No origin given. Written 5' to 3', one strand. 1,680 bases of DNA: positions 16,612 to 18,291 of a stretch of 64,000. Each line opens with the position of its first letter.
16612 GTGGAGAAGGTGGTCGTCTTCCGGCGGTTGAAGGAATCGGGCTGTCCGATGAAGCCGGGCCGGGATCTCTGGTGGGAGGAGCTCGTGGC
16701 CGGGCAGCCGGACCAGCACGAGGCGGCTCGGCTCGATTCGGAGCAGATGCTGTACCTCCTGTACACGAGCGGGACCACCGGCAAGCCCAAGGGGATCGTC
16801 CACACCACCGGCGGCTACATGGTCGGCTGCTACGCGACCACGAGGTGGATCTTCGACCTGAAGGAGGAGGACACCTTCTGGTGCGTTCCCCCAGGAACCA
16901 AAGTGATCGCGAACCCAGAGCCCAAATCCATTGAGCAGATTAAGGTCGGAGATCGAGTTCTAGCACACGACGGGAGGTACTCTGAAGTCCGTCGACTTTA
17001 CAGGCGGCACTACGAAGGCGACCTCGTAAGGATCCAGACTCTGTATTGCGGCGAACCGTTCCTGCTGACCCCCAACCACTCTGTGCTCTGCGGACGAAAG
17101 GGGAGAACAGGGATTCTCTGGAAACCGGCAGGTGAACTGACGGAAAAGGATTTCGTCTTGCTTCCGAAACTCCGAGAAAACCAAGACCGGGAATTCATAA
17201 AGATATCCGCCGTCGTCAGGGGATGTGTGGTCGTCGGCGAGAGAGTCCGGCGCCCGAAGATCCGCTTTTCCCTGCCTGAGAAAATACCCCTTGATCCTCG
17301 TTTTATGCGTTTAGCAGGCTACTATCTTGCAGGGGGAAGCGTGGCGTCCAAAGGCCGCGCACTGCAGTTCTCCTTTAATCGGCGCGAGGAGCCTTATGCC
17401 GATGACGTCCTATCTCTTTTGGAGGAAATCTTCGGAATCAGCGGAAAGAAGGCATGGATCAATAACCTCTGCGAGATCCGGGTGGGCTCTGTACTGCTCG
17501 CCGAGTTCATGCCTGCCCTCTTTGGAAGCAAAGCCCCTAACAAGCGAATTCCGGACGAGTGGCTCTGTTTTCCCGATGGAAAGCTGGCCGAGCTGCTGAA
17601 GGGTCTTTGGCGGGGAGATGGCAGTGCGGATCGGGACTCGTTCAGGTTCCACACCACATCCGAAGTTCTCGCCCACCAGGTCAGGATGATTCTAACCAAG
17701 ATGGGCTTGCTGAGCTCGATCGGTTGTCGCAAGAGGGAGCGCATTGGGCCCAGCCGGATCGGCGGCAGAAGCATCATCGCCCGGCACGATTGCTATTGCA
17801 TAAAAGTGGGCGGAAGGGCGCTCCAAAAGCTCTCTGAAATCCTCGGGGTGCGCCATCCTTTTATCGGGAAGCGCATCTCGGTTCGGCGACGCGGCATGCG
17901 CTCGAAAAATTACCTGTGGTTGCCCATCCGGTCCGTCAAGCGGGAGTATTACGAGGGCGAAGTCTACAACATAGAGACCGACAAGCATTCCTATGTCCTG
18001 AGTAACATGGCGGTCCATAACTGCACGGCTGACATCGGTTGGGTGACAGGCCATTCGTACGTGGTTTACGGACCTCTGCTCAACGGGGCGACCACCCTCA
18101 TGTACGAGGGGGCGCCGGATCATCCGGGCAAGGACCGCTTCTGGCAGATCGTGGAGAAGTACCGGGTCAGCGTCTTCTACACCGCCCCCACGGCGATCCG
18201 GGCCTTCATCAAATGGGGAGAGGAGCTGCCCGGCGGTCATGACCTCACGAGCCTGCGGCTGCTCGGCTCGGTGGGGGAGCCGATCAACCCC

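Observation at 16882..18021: Canonical full-size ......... intein interrupting acetyl-CoA synthetase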

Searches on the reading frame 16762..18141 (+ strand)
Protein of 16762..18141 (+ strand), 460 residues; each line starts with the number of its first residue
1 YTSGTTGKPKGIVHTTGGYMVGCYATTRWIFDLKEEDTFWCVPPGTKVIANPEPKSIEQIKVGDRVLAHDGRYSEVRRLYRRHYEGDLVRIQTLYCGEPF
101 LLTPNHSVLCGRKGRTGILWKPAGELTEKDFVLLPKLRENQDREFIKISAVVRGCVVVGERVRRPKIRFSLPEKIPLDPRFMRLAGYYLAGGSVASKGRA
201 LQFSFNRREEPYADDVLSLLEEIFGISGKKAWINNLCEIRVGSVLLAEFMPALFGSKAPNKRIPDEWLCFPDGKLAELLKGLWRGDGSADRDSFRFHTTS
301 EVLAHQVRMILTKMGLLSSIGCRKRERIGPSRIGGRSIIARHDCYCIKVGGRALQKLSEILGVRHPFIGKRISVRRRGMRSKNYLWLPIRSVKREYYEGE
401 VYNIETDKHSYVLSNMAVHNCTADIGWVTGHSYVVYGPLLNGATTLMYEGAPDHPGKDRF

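Call 4: search_protein_families(library=pfam, proteins=[window:16882-18021:+], max_evalue=0.1)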
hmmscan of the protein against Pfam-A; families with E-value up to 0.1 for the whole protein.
window:16882-18021:+ (380 aa): 5 families
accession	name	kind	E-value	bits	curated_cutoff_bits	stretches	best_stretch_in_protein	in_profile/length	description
PF14528.11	LAGLIDADG_3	-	6.8e-13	49.1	22.5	2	235-285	3-56/82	LAGLIDADG-like domain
PF14890.11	Intein_splicing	-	4.3e-12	46.5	35.8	1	34-380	36-155/155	Intein splicing domain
PF13403.11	Hint_2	-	9e-05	23.3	28.4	1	1-46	2-47/147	Hint domain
PF05203.21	Hom_end_hint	-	0.0001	22.8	32.1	1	4-43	4-44/228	Hom_end-associated Hint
PF01079.26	Hint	-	0.013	15.5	29.7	1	2-94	14-116/213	Hint module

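Call 5: search_protein_families(library=ncbifam, proteins=[window:16882-18021:+], max_evalue=0.1)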
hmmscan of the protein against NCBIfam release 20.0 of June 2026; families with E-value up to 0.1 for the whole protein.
window:16882-18021:+ (380 aa): 10 families
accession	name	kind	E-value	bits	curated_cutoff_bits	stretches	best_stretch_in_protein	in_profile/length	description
NF045703.1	rSAM_Tes_intein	exception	7.8e-24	83.5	1700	2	121-375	351-604/1040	tetraether lipid synthase Tes, intein-containing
NF011418.0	PRK14845.1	equivalog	5.7e-10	37.6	756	2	6-282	49-279/1049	translation initiation factor IF-2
NF011303.0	PRK14715.1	equivalog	7.5e-10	36.5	1585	1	103-277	1088-1259/1627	DNA-directed DNA polymerase II large subunit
NF011491.0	PRK14898.1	equivalog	4.5e-09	34.9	783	1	35-287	139-391/860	DNA-directed RNA polymerase subunit A''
NF007072.0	PRK09519.1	equivalog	4.4e-06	25.3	1024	1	115-311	337-543/790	intein-containing recombinase RecA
TIGR01445.1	intein_Nterm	domain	0.00094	20.1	24.5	1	1-69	1-82/83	intein N-terminal splicing region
NF006207.0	PRK08332.1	equivalog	0.0014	15.9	2400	1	145-283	1009-1146/1684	vitamin B12-dependent ribonucleotide reductase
NF005852.0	PRK07773.1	equivalog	0.0016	16.8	780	1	213-280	590-664/886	replicative DNA helicase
NF038098.1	GyrA_w_intein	exception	0.0031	15.4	1850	0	196-282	295-388/1232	intein-containing DNA gyrase subunit A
NF003157.0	PRK04132.1-2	equivalog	0.013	13.4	1103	1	117-280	150-311/864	replication factor C small subunit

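Call 6: find_homologous_proteins(query=window:16882-18021:+, max_evalue=0.001)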
Query window:16882-18021:+ (380 aa): 24 proteins with E <= 0.001 among 5417 candidates.
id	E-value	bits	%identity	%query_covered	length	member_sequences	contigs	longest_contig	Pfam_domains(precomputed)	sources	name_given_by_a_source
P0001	9.9e-63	231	37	98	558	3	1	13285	PF07992.21,PF00070.34,PF13738.13,PF14528.12,PF14890.12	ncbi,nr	ncbi:MAG: FAD-dependent oxidoreductase [Patescibacteria group bacterium]|nr:FAD-dependent oxidoreduc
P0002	1.9e-46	177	33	100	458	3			PF05203.22,PF14528.12,PF14890.12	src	-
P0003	1.3e-43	168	35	100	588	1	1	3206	PF14528.12,PF14890.12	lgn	-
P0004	3.0e-41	160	33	100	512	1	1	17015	PF14528.12,PF01592.22,PF13403.12,PF14890.12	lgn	-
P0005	1.0e-40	158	33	100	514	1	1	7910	PF14528.12,PF01592.22,PF14890.12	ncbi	-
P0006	2.6e-39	154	30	100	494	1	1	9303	PF14528.12,PF01592.22,PF14890.12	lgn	-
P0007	3.2e-39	153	33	100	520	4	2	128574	PF14528.12,PF01592.22,PF14890.12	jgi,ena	-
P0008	8.9e-39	152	32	100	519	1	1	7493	PF14528.12,PF01592.22,PF14890.12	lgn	-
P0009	3.3e-38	150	31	100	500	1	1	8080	PF14528.12,PF01592.22,PF14890.12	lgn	-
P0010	1.4e-37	148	31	100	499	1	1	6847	PF14528.12,PF01592.22,PF14890.12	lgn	-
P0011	1.5e-37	148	32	100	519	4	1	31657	PF14528.12,PF01592.22,PF14890.12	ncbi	-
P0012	9.0e-36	142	31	100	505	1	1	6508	PF14528.12,PF01592.22,PF14890.12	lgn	-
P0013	1.2e-35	141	33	100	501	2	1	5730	PF14528.12,PF01592.22,PF14890.12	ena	-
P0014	7.1e-34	136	30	100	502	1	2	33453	PF14528.12,PF01592.22,PF14890.12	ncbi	-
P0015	7.7e-33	132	30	100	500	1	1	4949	PF14528.12,PF01592.22,PF14890.12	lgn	-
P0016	2.8e-31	127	30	100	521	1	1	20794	PF14528.12,PF01592.22,PF14890.12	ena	-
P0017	3.0e-31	127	30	100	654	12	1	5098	PF14528.12,PF14890.12,PF01555.25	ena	-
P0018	8.9e-28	116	29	99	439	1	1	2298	PF14528.12,PF14890.12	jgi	-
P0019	6.9e-24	103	28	100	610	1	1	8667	PF14528.12,PF14890.12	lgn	-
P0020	1.3e-22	99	29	100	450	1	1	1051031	PF14528.12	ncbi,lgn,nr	ncbi:MAG TPA: hypothetical protein VFE98_06660 [Candidatus Bathyarchaeia archaeon]|nr:hypothetical p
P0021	9.9e-19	86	27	100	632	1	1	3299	PF14528.12,PF14890.12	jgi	jgi:intein/homing endonuclease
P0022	8.4e-18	83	28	100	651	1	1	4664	PF14528.12,PF14890.12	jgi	jgi:intein/homing endonuclease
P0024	1.1e-10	59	28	71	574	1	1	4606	PF00984.25,PF14528.12,PF14890.12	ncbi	ncbi:MAG: LAGLIDADG family homing endonuclease, partial [Patescibacteria group bacterium]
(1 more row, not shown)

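Call 15: find_homologous_proteins(query=window:16762-18141:+, max_evalue=1e-10)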
Query window:16762-18141:+ (460 aa): 8000 proteins with E <= 1e-10 among 8000 candidates; the best 120 are listed.
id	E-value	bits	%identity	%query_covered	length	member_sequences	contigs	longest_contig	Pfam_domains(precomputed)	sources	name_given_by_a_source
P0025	5.6e-36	143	100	9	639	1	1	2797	PF16177.12,PF00501.35,PF13193.13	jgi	jgi:acetyl-CoA synthetase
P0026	8.6e-36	142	93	9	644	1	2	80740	PF16177.12,PF00501.35,PF13193.13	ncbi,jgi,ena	-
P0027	2.1e-35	141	95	9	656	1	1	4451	PF16177.12,PF00501.35,PF13193.13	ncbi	-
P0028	2.8e-35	140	90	9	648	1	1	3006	PF16177.12,PF00501.35,PF13193.13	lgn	-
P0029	3.7e-35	140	76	12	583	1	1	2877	PF00501.35,PF13193.13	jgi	-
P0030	5.6e-35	139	90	9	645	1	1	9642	PF16177.12,PF00501.35,PF13193.13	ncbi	-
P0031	1.2e-34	138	75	12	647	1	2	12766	PF16177.12,PF00501.35,PF13193.13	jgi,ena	-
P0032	1.5e-34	138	86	9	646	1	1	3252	PF16177.12,PF00501.35,PF13193.13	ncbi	-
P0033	1.7e-34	138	73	12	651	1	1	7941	PF16177.12,PF00501.35,PF13193.13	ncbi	-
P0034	1.9e-34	137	83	10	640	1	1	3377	PF16177.12,PF00501.35,PF13193.13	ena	-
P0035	2.0e-34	137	90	9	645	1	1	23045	PF16177.12,PF00501.35,PF13193.13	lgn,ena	-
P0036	2.9e-34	137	88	9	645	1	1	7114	PF16177.12,PF00501.35,PF13193.13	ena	-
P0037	3.0e-34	137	73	12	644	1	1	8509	PF16177.12,PF00501.35,PF13193.13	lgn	-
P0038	3.2e-34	137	88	9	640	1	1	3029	PF16177.12,PF00501.35,PF13193.13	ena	-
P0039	3.7e-34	137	95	9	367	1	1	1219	PF16177.12,PF00501.35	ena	-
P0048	4.1e-33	133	75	12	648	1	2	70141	PF16177.12,PF00501.35,PF13193.13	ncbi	-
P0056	1.3e-32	131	75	12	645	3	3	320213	PF16177.12,PF00501.35,PF13193.13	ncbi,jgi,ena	-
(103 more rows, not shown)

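Call 23: search_protein_representatives(protein=window:16846-18060:+)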
Query: 405 residues. Proteins with E-value up to 0.001 (for the whole library): 9274; up to 1e-10: 4238; up to 1e-30: 464. The best 150 are listed.
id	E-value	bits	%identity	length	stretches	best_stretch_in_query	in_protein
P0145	1.9e-137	475.1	51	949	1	1-405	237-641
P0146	1.0e-81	291.5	30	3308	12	11-295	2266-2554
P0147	1.6e-77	277.6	37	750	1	1-405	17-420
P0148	8.0e-77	275.4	39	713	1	12-396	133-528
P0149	4.7e-70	253.1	34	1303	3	137-394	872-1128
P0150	4.7e-68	246.5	40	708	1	12-396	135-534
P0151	1.2e-66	241.8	31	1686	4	147-396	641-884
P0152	9.7e-66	238.8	38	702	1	12-396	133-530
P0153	1.4e-64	235.0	37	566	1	13-395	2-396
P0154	1.5e-62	228.4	35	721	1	13-394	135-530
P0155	1.3e-61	225.2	30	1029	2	12-394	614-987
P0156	2.1e-61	224.6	27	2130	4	12-394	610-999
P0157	8.9e-61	222.5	37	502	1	13-360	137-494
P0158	9.6e-61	222.4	38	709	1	13-396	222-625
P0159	5.3e-60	219.9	37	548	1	13-395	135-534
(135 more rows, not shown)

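Call 48: find_encoding_contigs(protein=P0031, flank=4000, max_places=2)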
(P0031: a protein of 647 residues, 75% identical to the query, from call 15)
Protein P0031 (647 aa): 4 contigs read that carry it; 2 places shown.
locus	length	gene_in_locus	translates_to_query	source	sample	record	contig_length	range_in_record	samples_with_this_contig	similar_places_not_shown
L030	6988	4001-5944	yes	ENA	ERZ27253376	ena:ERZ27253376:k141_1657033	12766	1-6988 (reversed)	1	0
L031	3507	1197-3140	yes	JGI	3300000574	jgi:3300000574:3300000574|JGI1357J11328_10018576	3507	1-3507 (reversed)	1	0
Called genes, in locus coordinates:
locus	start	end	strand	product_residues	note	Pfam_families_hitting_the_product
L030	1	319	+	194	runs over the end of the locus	PF09411:PagL, PF13505:OMP_b-brl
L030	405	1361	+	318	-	PF01207:Dus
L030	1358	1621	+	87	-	-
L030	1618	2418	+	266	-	PF02673:BacA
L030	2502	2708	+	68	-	PF00313:CSD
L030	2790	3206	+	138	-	PF00472:RF-1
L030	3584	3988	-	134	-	PF07238:PilZ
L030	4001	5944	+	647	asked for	PF16177:ACAS_N, PF00501:AMP-binding, PF13193:AMP-binding_C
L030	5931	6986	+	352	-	?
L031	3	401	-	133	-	?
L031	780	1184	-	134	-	PF07238:PilZ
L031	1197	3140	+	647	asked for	PF16177:ACAS_N, PF00501:AMP-binding, PF13193:AMP-binding_C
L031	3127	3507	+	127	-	?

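Call 51: search_solved_structures(query=window:16882-18021:+, max_evalue=0.01, show_alignments=2)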
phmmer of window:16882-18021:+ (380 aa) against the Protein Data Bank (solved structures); distinct sequences matched with E-value up to 0.01: 6.
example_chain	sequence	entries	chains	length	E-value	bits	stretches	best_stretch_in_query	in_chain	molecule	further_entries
2cw7_A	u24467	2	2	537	8.3e-09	38.2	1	129-276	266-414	Endonuclease PI-PkoII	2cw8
1dfa_A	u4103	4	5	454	0.00075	21.9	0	234-289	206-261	PI-SCEI ENDONUCLEASE | ENDONUCLEASE PI-SCEI | PI-SCEI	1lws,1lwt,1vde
1um2_A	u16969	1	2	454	0.0018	20.7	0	234-289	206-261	ENDONUCLEASE PI-SCEI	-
1ef0_A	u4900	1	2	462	0.0022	20.4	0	234-289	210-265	PI-SCEI ENDONUCLEASE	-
1jva_A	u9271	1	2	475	0.0024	20.2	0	234-289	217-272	VMA1-DERIVED HOMING ENDONUCLEASE X10SSS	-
9cop_A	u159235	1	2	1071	0.0048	19.2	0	234-288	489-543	V-type proton ATPase catalytic subunit A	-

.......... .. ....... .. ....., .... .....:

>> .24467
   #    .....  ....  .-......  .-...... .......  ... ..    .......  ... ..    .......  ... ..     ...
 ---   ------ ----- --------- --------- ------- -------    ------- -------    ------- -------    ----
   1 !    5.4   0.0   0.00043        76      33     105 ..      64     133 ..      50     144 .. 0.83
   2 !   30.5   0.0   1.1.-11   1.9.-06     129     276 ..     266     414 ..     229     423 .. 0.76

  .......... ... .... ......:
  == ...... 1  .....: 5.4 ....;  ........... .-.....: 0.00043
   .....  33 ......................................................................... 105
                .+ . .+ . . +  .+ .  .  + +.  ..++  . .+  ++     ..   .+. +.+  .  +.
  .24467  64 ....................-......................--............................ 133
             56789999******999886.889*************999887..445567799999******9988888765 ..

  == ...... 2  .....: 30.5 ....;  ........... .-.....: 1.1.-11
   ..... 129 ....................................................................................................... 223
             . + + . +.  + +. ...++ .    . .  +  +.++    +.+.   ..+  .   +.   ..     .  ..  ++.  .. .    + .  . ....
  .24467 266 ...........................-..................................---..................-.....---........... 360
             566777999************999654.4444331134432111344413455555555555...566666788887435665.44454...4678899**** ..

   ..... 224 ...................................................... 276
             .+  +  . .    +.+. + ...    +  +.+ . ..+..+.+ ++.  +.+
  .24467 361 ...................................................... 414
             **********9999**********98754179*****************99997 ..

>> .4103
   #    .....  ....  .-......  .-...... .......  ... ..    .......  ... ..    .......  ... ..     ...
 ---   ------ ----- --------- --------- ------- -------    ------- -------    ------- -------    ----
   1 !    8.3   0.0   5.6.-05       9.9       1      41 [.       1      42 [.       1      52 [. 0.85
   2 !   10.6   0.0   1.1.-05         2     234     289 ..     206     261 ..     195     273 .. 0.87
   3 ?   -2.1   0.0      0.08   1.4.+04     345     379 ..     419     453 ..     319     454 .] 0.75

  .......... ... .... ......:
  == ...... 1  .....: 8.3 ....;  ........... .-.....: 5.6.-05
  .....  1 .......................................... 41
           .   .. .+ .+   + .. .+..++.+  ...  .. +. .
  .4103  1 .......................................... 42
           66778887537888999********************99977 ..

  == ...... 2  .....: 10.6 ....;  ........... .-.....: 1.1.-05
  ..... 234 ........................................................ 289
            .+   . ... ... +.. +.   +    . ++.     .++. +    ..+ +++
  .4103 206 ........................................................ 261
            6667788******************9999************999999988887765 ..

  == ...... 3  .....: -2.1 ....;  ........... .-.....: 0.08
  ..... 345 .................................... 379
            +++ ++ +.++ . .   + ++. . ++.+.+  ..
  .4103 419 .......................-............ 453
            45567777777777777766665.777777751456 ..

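Call 64: predict_structure(alignment_id=A1)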
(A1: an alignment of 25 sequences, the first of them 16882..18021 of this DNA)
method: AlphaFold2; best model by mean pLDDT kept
length: 380 residues; sequences in the alignment: 25
mean_pLDDT: 92.6   pTM: 0.90
mean pLDDT of the five models: 92.6, 92.0, 91.9, 91.9, 91.1
residues with pLDDT >= 90: 307; 70-90: 64; 50-70: 9; < 50: 0
segments of 3 or more residues with pLDDT < 50: none
pLDDT, mean of each block of 10 residues (from residue 1): 95 91 97 97 98 89 98 83 96 95 96 95 90 97 98 88 93 97 96 92 94 95 95 98 93 93 95 94 88 79 93 90 82 67 93 98 97 94
secondary structure, 60 per line:
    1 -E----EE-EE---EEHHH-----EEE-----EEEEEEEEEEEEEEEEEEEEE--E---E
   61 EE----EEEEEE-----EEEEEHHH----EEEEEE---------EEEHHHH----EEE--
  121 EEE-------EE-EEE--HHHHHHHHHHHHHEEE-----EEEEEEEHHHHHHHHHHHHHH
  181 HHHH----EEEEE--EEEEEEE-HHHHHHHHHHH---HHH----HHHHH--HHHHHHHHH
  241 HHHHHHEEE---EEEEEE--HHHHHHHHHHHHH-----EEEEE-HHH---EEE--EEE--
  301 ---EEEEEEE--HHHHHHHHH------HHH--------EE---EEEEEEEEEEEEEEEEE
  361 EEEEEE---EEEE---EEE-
elements in order: E25-27 E33-53 E60-62 E67-72 E78-82 E90-95 E105-107 H108-111 E116-118 E121-123 E134-136 H139-151 E152-154 E160-166 H167-184 E189-193 E196-202 H204-214 H225-229 H232-246 E247-249 E253-258 H261-273 E279-283 E291-293 E296-298 E304-310 H313-321 E344-366 E370-373 E377-379
